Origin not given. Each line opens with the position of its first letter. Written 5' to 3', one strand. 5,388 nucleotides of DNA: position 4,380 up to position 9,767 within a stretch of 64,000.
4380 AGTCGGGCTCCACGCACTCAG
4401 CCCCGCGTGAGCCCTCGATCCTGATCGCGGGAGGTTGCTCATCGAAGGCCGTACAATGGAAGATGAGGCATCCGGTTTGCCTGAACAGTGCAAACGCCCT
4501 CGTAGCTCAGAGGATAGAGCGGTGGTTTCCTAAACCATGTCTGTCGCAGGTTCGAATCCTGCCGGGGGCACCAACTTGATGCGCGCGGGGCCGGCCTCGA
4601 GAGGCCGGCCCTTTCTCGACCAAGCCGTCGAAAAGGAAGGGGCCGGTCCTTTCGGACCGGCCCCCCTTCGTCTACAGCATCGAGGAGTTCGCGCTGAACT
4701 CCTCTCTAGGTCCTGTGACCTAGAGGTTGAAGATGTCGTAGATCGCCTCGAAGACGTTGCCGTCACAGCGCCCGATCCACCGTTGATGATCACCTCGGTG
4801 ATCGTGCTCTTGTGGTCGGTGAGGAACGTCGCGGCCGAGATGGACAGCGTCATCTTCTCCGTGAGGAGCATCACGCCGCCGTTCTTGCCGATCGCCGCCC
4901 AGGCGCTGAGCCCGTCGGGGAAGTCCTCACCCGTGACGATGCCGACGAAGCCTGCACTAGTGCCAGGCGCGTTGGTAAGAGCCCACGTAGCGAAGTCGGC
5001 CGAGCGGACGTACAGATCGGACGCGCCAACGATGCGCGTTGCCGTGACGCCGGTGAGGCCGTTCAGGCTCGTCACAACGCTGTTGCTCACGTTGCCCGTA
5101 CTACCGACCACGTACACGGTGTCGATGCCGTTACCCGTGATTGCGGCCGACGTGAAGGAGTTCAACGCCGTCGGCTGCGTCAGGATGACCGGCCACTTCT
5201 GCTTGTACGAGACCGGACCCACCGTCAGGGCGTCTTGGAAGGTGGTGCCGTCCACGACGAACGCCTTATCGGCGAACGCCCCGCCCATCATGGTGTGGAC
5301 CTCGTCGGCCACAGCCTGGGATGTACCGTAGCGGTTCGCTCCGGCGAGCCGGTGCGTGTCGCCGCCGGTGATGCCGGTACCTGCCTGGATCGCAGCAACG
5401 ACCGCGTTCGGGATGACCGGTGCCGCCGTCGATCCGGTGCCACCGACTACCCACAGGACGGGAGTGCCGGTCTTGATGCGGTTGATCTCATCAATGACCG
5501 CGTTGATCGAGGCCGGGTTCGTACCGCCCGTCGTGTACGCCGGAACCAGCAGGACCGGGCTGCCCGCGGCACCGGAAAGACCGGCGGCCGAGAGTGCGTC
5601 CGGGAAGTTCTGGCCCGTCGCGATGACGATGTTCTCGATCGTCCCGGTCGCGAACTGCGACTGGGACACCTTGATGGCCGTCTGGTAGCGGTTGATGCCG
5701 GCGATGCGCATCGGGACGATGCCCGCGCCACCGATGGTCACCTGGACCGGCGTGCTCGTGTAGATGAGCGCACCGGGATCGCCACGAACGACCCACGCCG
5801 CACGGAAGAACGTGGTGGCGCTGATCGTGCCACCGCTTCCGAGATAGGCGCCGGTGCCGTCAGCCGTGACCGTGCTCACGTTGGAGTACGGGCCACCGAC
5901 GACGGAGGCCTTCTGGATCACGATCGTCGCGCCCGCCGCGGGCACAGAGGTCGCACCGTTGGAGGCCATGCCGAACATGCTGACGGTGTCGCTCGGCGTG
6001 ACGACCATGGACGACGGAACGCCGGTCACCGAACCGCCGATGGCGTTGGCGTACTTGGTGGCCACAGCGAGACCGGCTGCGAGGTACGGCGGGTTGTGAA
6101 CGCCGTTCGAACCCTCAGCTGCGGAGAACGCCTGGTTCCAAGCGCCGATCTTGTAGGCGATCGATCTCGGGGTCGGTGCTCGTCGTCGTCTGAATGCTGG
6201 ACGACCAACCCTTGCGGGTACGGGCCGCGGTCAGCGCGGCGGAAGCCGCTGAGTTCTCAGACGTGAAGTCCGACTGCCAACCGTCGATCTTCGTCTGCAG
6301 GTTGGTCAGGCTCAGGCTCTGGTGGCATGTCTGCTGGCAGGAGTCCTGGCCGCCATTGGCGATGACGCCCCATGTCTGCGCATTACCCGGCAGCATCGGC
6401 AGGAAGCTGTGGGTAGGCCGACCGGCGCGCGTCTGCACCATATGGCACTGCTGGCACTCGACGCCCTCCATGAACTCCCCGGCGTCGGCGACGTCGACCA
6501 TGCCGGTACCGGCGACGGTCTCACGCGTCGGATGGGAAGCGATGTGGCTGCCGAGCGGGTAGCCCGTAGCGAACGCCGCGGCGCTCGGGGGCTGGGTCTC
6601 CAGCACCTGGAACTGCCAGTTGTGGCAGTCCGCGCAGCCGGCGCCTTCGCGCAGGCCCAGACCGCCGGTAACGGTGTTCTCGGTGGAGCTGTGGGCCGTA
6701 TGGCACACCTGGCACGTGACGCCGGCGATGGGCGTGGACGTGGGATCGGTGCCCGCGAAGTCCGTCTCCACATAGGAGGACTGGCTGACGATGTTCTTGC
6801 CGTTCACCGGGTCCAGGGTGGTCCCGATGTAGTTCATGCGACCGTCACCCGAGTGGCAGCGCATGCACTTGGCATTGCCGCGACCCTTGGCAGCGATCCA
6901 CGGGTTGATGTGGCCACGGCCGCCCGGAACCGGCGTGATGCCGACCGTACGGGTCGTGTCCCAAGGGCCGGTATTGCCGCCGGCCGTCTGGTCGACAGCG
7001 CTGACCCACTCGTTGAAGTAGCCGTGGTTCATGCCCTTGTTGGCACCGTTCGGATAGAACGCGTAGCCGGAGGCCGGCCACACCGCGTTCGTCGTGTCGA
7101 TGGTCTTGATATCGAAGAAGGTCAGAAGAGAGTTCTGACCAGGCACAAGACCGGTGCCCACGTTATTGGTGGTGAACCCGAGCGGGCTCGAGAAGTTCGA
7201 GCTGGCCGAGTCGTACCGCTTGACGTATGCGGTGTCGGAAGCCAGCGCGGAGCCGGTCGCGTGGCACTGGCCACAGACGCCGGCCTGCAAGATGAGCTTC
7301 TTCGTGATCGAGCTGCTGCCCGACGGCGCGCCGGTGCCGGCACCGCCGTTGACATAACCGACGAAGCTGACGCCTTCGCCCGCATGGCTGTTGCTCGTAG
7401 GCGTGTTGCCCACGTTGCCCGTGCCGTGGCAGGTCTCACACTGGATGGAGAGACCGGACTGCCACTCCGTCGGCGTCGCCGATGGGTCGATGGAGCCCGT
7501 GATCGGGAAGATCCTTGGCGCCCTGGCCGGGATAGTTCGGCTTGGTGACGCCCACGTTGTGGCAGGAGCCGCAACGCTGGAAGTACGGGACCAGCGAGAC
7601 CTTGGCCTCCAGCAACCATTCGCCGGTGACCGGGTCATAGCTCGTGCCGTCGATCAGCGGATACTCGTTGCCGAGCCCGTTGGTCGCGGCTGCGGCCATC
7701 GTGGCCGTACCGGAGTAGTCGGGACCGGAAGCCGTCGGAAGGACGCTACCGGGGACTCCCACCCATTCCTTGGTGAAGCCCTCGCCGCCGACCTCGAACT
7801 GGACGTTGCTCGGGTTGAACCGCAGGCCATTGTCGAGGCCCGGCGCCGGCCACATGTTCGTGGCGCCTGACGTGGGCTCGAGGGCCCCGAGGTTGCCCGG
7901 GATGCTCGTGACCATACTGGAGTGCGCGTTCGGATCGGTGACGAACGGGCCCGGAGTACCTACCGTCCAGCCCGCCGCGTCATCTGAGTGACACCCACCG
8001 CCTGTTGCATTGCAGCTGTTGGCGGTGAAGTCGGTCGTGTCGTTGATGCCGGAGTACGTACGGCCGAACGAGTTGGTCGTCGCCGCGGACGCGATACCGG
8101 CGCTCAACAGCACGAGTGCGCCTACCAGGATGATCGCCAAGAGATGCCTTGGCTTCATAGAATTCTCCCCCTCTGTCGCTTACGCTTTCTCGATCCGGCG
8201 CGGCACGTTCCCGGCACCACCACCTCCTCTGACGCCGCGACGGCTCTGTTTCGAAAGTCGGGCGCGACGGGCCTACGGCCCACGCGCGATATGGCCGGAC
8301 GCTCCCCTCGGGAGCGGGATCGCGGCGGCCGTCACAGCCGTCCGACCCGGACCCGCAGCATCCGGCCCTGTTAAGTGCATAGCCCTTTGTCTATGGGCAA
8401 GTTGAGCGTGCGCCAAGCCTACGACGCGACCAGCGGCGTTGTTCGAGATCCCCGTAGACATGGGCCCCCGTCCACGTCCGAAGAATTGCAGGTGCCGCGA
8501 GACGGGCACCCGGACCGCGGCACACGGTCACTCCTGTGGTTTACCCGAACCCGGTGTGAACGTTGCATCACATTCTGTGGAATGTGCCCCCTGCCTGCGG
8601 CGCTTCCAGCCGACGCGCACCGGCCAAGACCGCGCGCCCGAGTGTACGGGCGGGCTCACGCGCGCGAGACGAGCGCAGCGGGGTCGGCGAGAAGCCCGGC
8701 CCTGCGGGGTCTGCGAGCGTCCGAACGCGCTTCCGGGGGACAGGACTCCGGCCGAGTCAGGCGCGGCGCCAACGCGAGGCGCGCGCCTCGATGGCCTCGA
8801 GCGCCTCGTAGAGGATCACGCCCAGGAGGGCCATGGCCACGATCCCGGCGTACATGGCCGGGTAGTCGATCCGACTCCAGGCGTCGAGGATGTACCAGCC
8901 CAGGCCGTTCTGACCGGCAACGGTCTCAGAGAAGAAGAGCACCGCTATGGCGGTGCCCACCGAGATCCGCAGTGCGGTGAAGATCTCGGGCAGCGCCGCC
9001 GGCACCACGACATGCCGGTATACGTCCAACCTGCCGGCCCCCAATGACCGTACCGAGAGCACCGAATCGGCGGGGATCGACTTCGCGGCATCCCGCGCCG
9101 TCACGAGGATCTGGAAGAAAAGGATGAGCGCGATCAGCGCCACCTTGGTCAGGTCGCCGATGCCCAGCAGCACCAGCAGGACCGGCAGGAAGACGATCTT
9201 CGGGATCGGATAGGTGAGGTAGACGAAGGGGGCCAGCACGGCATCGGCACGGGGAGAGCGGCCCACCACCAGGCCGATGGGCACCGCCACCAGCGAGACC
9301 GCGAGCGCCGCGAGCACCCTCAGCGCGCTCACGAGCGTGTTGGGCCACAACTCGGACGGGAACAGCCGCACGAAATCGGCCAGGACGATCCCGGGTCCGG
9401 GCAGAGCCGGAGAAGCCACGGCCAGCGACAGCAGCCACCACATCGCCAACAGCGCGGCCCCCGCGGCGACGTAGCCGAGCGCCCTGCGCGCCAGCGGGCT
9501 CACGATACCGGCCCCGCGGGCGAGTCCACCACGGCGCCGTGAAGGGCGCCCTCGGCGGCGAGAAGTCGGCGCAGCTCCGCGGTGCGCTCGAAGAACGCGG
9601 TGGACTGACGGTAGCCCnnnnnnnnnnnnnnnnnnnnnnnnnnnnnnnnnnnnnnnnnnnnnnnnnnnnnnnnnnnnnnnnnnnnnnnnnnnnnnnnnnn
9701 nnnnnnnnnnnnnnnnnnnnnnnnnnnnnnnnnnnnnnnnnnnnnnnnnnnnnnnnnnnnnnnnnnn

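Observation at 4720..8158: Cell-wall-tethered multihaem c-type cytochrome: 8-9 haem motifs fused to three CWB2 wall-binding repeats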

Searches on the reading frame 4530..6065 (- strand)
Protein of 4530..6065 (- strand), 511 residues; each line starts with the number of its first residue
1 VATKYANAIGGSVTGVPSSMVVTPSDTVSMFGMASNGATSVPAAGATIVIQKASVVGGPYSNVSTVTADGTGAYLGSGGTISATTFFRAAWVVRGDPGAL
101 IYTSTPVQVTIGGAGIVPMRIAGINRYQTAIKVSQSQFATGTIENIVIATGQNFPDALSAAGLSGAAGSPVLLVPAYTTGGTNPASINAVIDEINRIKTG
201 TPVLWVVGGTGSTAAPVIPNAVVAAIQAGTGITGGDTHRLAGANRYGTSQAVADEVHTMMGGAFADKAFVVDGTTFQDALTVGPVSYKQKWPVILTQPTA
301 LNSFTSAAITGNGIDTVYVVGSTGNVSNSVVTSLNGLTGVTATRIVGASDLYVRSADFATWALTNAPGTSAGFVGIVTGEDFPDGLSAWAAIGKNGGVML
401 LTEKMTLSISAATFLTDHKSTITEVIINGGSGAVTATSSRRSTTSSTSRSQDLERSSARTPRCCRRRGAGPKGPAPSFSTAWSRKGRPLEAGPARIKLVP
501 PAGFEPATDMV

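Call 4: search_protein_families(library=pfam, proteins=[window:4530-6065:-], max_evalue=0.1)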
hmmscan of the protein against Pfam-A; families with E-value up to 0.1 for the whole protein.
window:4530-6065:- (511 aa): 1 family
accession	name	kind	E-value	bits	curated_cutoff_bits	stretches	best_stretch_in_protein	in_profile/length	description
PF04122.17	CW_binding_2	-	4.9e-40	136.4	24.9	3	239-331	1-73/73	Cell wall binding domain 2 (CWB2)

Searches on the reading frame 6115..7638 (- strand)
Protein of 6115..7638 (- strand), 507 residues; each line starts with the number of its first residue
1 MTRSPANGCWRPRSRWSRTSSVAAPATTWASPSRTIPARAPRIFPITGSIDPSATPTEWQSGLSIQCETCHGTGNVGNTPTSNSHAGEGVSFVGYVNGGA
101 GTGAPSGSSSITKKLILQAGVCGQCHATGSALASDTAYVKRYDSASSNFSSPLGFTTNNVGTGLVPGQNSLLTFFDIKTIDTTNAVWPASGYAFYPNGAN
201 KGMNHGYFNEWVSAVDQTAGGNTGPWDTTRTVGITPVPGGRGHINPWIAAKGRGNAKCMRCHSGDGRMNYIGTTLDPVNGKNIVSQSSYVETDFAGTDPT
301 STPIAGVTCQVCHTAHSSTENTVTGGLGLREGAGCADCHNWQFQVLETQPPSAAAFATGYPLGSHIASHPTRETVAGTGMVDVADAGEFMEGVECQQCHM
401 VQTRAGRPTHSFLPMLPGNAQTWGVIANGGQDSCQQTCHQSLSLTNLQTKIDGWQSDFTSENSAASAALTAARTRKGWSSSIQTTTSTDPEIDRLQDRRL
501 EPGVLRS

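Call 4: search_protein_families(library=pfam, proteins=[window:6115-7638:-], max_evalue=0.1)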
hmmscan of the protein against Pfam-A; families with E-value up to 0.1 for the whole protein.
window:6115-7638:- (507 aa): 5 families
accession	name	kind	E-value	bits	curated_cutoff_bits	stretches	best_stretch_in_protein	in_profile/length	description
PF22113.1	Mtrc-MtrF_II-IV_dom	-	1.2e-07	31.9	30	2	308-451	8-138/176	Outer membrane cytochrome MtrC/MtrF-like, domains II/IV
PF09699.15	Paired_CXXCH_1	-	8.5e-06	25.8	20.6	1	303-342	3-39/41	Doubled CXXCH motif (Paired_CXXCH_1)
PF14522.11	Cytochrome_C7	-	1.6e-05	25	24.8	0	64-132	13-54/67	Cytochrome c7 and related cytochrome c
PF14537.11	Cytochrom_c3_2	-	3.3e-05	24.7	25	0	255-340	26-79/79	Cytochrome c3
PF13435.11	Cytochrome_C554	-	0.047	15.1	20.8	0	64-72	76-84/84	Cytochrome c554 and c-prime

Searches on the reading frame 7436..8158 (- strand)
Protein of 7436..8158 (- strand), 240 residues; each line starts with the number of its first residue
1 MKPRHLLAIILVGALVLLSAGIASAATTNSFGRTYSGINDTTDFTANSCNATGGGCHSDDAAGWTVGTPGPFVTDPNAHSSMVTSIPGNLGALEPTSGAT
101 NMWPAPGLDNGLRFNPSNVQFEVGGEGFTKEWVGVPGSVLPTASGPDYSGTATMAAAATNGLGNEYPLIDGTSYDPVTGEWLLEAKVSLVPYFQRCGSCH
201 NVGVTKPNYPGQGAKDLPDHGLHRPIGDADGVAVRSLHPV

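Call 4: search_protein_families(library=pfam, proteins=[window:7436-8158:-], max_evalue=0.1)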
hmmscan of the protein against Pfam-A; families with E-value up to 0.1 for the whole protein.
window:7436-8158:- (240 aa): 0 families

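Call 14: find_encoding_contigs(protein=window:7436-8158:-, flank=3000, max_places=4)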
Protein window:7436-8158:- (240 aa): no gene with exactly this product is on record in the collection.

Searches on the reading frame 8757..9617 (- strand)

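Call 29: search_protein_families(library=pfam, proteins=[window:8757-9617:-], max_evalue=0.001)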
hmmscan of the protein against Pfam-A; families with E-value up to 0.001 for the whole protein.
window:8757-9617:- (286 aa): 1 family
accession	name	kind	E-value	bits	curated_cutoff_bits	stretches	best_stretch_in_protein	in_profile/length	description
PF00528.27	BPD_transp_1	-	7e-25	88.3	26.4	1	111-280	1-182/184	Binding-protein-dependent transport system inner membrane component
